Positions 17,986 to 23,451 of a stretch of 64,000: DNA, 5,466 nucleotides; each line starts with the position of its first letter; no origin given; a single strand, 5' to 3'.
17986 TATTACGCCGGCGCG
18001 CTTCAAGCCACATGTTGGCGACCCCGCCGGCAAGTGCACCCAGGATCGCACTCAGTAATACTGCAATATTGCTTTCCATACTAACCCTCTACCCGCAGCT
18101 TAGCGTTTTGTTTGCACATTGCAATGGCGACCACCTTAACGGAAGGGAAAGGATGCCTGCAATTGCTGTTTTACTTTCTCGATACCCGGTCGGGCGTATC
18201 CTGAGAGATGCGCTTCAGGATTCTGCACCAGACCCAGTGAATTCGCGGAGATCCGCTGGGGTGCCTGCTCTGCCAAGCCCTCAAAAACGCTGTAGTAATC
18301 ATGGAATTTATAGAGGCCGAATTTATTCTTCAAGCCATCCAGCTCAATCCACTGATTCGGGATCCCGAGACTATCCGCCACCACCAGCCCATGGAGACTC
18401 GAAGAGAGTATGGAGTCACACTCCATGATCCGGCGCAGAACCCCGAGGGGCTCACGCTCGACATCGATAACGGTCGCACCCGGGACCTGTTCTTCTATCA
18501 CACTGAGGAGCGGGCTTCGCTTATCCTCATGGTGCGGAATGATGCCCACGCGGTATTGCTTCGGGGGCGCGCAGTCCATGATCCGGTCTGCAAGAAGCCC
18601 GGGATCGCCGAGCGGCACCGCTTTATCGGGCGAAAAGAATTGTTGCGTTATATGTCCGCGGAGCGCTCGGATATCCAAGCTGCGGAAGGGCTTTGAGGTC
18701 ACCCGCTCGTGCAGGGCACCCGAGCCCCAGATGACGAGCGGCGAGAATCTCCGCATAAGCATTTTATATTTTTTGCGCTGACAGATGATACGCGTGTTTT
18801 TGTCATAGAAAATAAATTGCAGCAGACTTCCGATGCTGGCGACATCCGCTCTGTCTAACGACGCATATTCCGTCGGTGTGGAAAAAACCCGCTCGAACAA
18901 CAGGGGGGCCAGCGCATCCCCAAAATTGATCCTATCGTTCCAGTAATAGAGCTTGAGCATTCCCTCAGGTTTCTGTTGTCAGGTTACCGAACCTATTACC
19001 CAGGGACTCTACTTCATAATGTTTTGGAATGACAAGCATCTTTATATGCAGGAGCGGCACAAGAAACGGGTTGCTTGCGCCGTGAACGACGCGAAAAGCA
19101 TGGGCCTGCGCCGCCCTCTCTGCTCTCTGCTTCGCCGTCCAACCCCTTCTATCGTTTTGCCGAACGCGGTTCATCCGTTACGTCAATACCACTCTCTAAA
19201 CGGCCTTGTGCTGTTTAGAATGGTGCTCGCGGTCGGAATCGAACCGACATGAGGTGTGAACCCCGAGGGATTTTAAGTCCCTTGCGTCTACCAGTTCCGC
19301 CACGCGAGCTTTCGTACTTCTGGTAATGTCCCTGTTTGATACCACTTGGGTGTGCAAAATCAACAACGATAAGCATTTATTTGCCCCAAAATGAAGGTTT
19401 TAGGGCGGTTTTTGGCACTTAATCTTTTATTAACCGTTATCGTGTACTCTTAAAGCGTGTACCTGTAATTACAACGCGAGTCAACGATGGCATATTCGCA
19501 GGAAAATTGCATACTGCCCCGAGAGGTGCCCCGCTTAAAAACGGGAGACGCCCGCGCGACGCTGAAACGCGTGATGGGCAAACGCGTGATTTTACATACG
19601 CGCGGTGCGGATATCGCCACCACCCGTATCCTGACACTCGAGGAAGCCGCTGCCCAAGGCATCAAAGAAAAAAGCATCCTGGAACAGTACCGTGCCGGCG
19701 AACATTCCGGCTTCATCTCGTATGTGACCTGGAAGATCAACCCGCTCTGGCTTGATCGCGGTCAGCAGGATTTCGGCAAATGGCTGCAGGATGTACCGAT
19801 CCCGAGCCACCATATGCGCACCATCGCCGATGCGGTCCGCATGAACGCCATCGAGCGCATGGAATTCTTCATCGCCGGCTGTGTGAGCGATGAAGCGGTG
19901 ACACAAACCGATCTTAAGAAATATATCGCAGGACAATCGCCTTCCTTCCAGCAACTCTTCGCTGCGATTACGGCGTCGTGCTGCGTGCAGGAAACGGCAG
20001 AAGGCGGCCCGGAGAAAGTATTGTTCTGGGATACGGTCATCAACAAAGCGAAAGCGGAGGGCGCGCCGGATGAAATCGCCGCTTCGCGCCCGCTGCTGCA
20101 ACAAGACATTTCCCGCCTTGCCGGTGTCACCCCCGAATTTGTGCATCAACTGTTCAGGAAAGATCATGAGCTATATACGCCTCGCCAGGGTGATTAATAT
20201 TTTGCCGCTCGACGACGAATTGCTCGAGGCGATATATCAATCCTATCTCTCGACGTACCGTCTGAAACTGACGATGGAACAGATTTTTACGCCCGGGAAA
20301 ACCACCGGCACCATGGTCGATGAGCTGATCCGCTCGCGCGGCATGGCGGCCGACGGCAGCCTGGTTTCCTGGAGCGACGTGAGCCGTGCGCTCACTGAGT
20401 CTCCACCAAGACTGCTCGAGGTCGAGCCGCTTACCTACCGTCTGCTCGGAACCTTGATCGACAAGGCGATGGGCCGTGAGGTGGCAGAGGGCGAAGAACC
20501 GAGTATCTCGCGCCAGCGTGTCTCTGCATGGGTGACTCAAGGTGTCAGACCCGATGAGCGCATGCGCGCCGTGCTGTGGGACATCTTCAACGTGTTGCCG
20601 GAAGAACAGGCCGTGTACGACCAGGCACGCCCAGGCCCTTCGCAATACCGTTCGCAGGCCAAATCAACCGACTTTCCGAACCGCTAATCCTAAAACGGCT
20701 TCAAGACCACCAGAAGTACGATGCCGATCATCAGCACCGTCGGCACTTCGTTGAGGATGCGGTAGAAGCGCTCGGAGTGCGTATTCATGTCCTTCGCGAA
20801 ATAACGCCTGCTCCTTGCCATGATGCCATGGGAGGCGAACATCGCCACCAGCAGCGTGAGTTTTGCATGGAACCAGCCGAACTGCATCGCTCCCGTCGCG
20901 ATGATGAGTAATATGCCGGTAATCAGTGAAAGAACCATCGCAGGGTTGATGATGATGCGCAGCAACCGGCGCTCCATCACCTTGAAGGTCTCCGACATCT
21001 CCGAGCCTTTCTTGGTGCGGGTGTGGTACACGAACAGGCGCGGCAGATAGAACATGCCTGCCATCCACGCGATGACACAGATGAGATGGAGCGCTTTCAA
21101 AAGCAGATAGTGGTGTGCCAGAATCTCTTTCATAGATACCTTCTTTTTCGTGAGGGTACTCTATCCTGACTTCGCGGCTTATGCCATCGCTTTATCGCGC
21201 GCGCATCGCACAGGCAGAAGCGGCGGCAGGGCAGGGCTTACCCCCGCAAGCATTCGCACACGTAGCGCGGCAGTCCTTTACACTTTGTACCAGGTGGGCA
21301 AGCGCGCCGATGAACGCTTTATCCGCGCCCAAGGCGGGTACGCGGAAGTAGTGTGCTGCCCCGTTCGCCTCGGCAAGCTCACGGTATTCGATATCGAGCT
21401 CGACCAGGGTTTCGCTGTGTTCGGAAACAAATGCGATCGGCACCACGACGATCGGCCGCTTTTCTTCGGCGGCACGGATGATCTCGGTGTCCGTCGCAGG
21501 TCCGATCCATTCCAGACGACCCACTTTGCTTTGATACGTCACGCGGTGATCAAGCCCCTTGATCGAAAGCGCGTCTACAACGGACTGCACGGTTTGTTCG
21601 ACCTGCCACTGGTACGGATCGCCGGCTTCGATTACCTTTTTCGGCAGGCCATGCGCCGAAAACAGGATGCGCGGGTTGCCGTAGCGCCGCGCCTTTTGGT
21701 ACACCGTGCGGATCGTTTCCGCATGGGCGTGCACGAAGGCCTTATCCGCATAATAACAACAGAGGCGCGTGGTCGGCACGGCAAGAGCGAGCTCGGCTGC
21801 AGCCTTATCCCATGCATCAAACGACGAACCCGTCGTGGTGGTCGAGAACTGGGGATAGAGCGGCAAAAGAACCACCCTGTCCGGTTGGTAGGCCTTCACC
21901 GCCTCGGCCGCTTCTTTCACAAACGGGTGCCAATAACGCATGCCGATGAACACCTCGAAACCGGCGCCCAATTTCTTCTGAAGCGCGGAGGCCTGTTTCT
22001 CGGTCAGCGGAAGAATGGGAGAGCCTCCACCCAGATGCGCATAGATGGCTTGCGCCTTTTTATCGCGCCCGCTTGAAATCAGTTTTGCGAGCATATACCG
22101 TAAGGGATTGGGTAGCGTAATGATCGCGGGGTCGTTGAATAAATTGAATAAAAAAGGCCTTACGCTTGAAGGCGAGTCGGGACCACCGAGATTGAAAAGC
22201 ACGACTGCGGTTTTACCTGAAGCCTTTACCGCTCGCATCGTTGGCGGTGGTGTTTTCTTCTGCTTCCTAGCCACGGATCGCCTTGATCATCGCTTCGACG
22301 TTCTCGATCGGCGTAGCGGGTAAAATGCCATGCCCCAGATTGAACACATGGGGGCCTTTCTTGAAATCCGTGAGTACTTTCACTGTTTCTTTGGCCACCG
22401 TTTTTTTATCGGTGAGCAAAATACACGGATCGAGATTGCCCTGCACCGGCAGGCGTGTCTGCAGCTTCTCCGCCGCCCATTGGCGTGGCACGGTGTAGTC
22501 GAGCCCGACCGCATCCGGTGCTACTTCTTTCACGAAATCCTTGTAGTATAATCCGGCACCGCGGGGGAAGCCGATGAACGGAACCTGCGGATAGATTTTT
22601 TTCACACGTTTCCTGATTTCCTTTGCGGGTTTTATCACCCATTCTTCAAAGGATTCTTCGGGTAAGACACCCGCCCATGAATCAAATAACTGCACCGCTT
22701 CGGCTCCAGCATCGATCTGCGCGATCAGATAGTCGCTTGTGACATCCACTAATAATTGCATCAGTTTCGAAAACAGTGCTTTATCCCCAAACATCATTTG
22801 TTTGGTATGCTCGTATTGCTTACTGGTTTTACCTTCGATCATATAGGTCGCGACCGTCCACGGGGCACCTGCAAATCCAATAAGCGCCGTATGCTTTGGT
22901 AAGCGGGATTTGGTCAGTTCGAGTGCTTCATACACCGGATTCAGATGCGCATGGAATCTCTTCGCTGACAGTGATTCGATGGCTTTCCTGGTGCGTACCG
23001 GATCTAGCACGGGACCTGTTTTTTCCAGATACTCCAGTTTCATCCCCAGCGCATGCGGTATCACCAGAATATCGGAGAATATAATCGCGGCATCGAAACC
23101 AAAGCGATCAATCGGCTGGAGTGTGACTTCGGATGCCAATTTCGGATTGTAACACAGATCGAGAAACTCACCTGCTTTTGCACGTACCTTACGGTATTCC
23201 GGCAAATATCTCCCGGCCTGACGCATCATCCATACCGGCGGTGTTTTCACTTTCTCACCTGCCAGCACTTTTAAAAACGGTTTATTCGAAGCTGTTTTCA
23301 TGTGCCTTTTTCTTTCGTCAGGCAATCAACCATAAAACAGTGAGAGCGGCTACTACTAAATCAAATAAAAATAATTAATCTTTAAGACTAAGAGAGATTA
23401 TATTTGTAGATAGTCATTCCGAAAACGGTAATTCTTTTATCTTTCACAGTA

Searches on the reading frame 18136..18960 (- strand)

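Call 9: search_protein_families(library=pfam, proteins=[window:18136-18960:-], max_evalue=0.00001)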
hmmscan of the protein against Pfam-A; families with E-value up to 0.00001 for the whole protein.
window:18136-18960:- (274 aa): 1 family
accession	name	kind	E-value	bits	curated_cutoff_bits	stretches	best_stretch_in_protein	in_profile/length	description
PF04230.19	PS_pyruv_trans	-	1.9e-09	38.3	25.3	1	66-202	88-273/280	Polysaccharide pyruvyl transferase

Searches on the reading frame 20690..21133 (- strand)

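Call 5: search_protein_families(library=pfam, proteins=[window:20690-21133:-])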
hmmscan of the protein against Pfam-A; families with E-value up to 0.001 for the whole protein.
window:20690-21133:- (147 aa): 2 families
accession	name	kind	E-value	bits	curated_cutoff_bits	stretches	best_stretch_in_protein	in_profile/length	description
PF03653.18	UPF0093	-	2.4e-56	190.5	34.2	1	6-147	2-146/146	Uncharacterised protein family (UPF0093)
PF05425.18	CopD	-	6.8e-05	23.6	32.1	1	61-144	10-104/105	Copper resistance protein D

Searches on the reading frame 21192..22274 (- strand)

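Call 5: search_protein_families(library=pfam, proteins=[window:21192-22274:-])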
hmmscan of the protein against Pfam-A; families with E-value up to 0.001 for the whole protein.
window:21192-22274:- (360 aa): 1 family
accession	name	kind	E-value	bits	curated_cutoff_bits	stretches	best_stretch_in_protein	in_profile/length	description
PF00762.24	Ferrochelatase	-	7.4e-112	373.9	27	1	21-331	1-315/317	Ferrochelatase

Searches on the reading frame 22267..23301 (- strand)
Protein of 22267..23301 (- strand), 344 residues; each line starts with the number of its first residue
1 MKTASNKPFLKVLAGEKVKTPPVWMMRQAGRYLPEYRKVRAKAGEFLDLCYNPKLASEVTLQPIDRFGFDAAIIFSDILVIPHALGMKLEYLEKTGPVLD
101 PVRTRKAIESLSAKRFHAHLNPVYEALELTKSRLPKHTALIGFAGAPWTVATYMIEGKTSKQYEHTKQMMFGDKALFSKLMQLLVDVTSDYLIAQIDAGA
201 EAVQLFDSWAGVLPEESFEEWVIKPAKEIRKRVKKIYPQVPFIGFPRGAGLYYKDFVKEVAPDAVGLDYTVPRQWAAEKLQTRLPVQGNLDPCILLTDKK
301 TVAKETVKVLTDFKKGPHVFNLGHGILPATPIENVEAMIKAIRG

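Call 5: search_protein_families(library=pfam, proteins=[window:22267-23301:-])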
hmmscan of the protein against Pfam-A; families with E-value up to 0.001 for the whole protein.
window:22267-23301:- (344 aa): 1 family
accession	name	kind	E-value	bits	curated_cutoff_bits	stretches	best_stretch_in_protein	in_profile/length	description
PF01208.23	URO-D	-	9.3e-125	416.6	23.9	1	5-343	2-344/346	Uroporphyrinogen decarboxylase (URO-D)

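Call 11: find_related_loci(query=window:22267-23301:-, collection=genome_contigs, flank=6000)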
Query window:22267-23301:- (344 aa) in genome_contigs; peptide patterns used: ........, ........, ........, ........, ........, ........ (x = any residue, [..] = any of these).
183 stretches matched a pattern; 23 encode a relative of the query (tblastn E <= 1e-3); 23 distinct loci.
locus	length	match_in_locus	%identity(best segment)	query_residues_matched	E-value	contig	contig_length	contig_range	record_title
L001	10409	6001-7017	54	7-344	4e-119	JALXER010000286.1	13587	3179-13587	MAG: Rhodobacteraceae bacterium isolate T2_metabat2_scaf2bin.416 T2_NODE_5047_length_13587_cov_1.902229, whole genome sh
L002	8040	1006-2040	51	1-344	5e-117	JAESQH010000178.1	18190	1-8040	MAG: Rhodobacteraceae bacterium isolate NORP221 44176, whole genome shotgun sequence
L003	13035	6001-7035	51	1-344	1e-115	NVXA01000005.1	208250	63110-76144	MAG: Rhodobacteraceae bacterium isolate NORP23 Contig_source1383C_147, whole genome shotgun sequence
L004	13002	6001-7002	51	9-343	3e-115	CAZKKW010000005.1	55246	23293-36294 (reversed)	MAG TPA_asm: uncultured Hyphomicrobiales bacterium isolate SRP114822_co1_10 genome assembly, contig: NODE_64_length_5524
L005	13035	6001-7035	50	1-344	4e-115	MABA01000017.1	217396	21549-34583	Rhodobacterales bacterium 52_120_T64 BD02T64_scaffold_46, whole genome shotgun sequence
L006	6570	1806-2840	51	1-344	6e-115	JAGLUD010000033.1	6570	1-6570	MAG: Rhodobacteraceae bacterium isolate RS_11_23 ZL20.bin.23.fa_33, whole genome shotgun sequence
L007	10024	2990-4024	50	1-344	6e-115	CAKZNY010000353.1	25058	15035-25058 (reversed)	MAG TPA_asm: uncultured Rhodobacteraceae bacterium isolate SRR4069404_bin.21_CONCOCT_v1.1_MAG genome assembly, contig: E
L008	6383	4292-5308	49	6-344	5e-113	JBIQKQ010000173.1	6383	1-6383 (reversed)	MAG: Hyphomicrobiales bacterium isolate mag.115f NODE_12823_length_6383, whole genome shotgun sequence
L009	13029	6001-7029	50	3-344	2e-112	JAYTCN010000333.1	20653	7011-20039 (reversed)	MAG: Paracoccaceae bacterium isolate GFS_157 GFS_157_332, whole genome shotgun sequence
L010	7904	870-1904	50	1-344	1e-111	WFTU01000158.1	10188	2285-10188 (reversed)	MAG: Rhodobacteraceae bacterium isolate S139_41 k151_298088, whole genome shotgun sequence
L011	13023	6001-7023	49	4-343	3e-109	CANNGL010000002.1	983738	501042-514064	uncultured Litoreibacter sp. isolate 403.fasta genome assembly, contig: NODE_2, whole genome shotgun sequence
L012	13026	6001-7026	49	4-344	2e-108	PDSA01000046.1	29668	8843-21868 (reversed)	MAG: Rhodobacterales bacterium isolate DOLJORAL78_59_82 DolJOral78_scaffold_5171, whole genome shotgun sequence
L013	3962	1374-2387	48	7-344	3e-104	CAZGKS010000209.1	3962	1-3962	MAG TPA_asm: uncultured Methylobacterium sp. isolate SRP296810_co1_350 genome assembly, contig: NODE_34053_length_3962_c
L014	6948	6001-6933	50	1-310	6e-101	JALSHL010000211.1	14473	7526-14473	MAG: Rhodobacteraceae bacterium isolate 354-166_metabat1_scaf2bin.085 354-166_scaffold_4122_c1, whole genome shotgun seq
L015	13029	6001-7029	40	1-343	6e-89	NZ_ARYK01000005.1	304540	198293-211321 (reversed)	Hyphomonas johnsonii MHS-2 contig5, whole genome shotgun sequence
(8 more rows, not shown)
